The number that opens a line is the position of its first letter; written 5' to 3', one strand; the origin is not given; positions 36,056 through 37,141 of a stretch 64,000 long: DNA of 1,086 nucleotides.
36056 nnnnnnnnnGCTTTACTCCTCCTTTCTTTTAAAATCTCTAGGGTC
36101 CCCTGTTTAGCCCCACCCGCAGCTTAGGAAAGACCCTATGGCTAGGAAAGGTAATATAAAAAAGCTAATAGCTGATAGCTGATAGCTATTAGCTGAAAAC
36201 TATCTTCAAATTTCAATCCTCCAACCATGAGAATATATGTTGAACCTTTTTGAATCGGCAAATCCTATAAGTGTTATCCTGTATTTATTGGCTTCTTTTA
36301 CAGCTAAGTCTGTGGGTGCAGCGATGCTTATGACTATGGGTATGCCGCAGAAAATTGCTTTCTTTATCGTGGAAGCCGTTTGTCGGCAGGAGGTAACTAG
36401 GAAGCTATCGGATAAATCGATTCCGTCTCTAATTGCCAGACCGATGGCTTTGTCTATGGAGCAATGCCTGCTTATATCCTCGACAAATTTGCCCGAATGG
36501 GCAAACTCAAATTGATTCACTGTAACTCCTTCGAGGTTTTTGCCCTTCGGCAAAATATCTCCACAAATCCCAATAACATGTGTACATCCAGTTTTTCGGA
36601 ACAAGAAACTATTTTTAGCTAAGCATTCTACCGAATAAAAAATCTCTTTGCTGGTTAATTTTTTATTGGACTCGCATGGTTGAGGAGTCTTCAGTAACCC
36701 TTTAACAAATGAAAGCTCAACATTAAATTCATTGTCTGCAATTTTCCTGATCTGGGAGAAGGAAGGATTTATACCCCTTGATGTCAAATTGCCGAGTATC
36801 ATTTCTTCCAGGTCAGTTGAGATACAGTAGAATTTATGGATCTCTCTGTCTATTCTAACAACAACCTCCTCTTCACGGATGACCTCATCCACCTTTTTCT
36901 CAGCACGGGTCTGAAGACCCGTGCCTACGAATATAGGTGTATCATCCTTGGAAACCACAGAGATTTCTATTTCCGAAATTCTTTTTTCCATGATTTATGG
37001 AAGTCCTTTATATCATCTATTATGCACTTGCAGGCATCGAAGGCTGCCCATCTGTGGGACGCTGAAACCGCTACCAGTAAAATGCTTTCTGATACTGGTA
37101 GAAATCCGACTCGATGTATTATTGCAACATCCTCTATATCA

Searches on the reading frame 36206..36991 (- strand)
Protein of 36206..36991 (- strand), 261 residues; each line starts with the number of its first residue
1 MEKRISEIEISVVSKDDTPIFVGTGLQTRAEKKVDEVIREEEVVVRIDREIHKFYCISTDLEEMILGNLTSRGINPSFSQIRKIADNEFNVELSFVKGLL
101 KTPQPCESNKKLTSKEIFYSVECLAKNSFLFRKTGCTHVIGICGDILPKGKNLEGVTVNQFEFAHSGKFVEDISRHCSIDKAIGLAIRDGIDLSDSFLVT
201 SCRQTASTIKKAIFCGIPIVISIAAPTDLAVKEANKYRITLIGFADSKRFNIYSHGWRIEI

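Call 6: search_protein_families(library=pfam, proteins=[window:36206-36991:-], max_evalue=0.1)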
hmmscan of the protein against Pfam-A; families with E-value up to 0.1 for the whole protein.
window:36206-36991:- (261 aa): 1 family
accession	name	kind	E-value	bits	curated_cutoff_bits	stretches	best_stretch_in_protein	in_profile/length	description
PF02634.21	FdhD-NarQ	-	2.6e-38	132.6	27.2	2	169-259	146-236/237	FdhD/NarQ family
